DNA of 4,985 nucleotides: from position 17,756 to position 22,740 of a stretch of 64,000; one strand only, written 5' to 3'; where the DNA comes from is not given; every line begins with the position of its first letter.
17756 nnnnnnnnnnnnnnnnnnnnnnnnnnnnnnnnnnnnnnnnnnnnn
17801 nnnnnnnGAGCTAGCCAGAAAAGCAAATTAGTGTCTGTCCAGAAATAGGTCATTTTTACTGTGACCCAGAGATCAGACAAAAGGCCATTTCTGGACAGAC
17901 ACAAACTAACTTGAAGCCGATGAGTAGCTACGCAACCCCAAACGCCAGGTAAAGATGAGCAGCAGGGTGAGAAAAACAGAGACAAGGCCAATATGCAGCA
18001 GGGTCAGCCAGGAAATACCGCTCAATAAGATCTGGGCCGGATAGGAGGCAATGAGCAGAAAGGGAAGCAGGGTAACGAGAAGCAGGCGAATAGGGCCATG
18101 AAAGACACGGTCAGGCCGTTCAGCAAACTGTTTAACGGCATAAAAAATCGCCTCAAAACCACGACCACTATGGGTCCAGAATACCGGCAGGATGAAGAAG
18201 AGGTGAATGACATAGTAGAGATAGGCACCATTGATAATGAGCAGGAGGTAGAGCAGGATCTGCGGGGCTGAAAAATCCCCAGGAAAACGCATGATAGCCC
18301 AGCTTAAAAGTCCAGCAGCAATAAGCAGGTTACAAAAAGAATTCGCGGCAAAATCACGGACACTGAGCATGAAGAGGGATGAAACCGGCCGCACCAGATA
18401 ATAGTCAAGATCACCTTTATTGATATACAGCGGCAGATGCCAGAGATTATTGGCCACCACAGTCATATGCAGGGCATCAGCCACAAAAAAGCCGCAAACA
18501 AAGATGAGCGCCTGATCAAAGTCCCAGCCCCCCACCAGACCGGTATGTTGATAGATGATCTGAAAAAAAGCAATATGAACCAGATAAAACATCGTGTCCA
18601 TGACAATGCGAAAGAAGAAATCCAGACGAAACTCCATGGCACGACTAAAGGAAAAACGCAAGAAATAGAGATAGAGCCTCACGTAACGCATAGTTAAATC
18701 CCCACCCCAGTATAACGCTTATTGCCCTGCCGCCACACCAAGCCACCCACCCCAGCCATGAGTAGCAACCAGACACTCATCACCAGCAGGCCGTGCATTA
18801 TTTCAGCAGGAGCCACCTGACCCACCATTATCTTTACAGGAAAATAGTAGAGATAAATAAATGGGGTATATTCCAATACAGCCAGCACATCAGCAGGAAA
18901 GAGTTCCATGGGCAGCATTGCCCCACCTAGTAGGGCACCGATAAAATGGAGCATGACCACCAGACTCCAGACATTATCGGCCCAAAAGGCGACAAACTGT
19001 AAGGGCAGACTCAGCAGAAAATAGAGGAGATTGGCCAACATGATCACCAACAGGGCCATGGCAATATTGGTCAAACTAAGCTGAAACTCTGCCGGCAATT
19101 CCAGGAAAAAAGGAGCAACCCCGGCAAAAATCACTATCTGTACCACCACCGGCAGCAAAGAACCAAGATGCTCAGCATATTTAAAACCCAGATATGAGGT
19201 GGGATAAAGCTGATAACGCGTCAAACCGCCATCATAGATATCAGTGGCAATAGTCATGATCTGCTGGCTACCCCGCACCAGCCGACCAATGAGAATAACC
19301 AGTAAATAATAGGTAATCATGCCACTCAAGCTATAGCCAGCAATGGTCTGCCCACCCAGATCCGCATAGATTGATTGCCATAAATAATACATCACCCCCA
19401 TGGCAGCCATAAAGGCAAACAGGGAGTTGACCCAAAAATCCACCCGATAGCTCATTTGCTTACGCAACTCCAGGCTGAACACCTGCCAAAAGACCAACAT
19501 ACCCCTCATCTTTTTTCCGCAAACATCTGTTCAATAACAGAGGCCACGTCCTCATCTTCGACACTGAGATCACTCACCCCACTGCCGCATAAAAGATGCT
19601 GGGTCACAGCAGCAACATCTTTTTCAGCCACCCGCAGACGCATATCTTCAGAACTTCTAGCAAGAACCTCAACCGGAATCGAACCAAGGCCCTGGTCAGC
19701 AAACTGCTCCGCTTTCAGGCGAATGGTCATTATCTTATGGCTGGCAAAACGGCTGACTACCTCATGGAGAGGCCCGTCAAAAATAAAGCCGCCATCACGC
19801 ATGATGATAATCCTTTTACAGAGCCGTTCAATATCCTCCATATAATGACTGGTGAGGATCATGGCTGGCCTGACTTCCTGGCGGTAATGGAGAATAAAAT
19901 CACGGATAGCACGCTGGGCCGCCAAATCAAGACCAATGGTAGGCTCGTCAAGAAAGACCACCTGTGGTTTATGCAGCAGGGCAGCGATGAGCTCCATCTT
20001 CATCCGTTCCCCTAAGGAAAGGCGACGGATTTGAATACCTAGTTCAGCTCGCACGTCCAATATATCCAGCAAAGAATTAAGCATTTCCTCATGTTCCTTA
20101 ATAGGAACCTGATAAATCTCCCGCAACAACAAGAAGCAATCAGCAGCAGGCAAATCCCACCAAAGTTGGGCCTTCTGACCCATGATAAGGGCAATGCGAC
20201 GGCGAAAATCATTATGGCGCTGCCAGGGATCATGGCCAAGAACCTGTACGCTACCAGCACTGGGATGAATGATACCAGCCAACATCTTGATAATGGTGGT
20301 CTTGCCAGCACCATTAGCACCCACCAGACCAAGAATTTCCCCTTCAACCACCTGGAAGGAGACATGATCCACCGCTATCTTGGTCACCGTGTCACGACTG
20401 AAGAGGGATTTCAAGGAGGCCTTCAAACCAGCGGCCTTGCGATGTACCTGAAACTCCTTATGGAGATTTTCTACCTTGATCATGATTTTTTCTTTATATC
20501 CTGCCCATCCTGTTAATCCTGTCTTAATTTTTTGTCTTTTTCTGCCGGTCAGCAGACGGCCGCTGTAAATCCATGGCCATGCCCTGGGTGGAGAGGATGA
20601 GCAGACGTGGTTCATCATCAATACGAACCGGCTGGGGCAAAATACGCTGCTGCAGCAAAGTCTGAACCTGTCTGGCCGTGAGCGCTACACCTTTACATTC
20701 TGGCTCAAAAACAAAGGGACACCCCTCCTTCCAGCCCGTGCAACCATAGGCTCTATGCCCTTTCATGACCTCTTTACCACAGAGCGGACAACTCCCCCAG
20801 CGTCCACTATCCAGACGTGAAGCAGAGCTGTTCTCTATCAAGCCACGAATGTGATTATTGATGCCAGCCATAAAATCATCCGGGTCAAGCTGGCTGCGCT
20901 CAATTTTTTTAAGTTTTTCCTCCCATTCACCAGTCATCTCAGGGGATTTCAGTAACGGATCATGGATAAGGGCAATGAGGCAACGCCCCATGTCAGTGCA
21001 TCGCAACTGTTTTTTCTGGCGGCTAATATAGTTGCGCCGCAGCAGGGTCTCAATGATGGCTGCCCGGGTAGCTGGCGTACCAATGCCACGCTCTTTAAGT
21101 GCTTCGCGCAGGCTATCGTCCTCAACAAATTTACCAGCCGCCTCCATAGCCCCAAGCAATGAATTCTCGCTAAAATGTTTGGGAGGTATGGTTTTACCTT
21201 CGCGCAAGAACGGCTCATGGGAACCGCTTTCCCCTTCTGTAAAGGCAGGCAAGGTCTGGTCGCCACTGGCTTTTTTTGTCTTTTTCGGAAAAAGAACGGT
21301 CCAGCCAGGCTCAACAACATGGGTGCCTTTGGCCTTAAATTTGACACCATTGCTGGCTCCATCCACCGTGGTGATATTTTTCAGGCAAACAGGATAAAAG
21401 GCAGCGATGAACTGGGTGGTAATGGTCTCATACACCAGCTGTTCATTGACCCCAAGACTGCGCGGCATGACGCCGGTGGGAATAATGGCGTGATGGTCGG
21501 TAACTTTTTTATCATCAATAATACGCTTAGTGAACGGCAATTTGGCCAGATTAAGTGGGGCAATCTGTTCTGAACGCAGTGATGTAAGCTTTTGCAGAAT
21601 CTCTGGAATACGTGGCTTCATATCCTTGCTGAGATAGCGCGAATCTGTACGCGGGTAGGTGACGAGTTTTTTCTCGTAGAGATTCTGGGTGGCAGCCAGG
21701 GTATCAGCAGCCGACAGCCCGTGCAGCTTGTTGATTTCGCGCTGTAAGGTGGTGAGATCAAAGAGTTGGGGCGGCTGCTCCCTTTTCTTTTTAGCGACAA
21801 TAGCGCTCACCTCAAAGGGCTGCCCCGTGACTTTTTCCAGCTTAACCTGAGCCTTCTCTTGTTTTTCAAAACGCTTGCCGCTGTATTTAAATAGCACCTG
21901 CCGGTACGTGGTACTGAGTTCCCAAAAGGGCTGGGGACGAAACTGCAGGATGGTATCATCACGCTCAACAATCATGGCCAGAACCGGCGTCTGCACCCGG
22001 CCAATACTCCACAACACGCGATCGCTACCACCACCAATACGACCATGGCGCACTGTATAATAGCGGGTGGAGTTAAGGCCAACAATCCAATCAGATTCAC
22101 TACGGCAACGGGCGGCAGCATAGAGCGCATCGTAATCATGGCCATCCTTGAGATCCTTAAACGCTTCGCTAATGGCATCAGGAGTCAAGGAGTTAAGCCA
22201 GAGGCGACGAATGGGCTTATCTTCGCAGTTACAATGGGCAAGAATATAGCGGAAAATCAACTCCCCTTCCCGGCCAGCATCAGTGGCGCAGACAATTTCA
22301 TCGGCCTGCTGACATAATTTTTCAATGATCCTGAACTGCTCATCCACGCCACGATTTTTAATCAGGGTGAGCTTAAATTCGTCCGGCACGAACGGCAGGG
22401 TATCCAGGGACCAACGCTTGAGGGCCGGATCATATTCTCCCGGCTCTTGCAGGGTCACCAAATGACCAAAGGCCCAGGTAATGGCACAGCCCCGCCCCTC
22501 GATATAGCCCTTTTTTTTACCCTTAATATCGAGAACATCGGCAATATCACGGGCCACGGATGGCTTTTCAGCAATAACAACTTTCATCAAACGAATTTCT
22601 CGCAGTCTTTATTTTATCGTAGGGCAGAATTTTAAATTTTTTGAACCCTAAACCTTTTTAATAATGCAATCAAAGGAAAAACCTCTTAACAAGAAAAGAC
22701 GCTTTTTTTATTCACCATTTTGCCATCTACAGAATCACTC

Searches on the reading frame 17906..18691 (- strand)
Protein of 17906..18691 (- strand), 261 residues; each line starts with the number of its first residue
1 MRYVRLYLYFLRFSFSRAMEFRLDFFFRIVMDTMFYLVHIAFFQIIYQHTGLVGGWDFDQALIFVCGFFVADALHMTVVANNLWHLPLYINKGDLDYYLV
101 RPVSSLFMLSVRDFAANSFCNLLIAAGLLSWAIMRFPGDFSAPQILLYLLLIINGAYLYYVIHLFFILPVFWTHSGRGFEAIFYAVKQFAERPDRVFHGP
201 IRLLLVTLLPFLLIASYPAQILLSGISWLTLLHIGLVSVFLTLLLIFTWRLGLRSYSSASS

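Call 75: search_protein_families(library=pfam, proteins=[window:17906-18691:-], max_evalue=0.00001)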
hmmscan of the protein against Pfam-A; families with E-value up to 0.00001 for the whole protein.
window:17906-18691:- (261 aa): 1 family
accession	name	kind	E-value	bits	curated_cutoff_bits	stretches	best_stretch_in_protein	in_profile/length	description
PF06182.17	ABC2_membrane_6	-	1e-39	137.1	22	1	36-260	4-229/229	ABC-2 family transporter protein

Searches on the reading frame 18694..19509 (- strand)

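Call 75: search_protein_families(library=pfam, proteins=[window:18694-19509:-], max_evalue=0.00001)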
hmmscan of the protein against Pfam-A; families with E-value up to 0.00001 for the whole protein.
window:18694-19509:- (271 aa): 1 family
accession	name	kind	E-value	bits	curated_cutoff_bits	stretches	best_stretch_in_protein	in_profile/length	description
PF06182.17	ABC2_membrane_6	-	2.5e-17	63.9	22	1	37-270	4-229/229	ABC-2 family transporter protein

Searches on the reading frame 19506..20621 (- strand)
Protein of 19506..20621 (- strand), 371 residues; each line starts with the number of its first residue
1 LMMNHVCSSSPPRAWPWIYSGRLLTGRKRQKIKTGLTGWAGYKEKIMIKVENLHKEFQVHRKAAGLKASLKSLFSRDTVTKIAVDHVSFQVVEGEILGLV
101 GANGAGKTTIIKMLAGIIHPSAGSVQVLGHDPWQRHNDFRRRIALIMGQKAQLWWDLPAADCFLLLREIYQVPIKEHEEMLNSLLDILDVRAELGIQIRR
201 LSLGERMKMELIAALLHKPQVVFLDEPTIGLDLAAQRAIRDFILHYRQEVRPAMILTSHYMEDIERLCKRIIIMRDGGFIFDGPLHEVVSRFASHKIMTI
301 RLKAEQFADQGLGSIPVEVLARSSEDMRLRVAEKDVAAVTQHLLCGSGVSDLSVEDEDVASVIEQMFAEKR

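Call 75: search_protein_families(library=pfam, proteins=[window:19506-20621:-], max_evalue=0.00001)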
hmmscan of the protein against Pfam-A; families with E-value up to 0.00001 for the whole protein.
window:19506-20621:- (371 aa): 2 families
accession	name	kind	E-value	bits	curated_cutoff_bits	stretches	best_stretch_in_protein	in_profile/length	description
PF00005.33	ABC_tran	-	6.3e-25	88.8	25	1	85-228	2-136/137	ABC transporter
PF13304.12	AAA_21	-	1.3e-11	45.6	27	0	194-259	231-298/304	AAA domain, putative AbiEii toxin, Type IV TA system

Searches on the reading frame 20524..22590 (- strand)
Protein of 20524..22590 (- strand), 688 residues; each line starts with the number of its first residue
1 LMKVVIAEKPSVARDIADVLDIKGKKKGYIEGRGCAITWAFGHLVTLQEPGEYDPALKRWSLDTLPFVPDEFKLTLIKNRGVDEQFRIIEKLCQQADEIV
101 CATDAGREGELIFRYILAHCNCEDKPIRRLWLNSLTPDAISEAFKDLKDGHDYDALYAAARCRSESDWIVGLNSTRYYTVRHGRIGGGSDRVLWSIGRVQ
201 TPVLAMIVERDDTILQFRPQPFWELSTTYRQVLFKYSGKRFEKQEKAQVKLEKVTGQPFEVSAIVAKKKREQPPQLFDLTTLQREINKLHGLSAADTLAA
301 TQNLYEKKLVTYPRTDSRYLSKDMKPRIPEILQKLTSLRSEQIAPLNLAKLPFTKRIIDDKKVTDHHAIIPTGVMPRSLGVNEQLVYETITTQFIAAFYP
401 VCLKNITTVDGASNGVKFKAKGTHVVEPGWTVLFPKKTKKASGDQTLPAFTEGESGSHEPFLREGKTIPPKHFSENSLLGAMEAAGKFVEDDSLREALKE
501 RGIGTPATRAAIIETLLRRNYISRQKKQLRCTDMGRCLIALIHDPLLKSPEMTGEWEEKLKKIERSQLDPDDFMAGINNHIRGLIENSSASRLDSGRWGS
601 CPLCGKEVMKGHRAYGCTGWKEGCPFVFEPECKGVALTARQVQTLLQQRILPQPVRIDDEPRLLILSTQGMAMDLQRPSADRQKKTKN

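Call 76: search_protein_families(library=pfam, proteins=[window:20524-22590:-], max_evalue=0.00001)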
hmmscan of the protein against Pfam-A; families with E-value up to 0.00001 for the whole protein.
window:20524-22590:- (688 aa): 2 families
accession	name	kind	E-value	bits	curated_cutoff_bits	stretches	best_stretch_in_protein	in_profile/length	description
PF01131.25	Topoisom_bac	-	1.4e-112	377.1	35.1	1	153-574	3-410/411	DNA topoisomerase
PF01751.28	Toprim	-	5e-12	46.3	23.1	1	4-133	2-94/96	Toprim domain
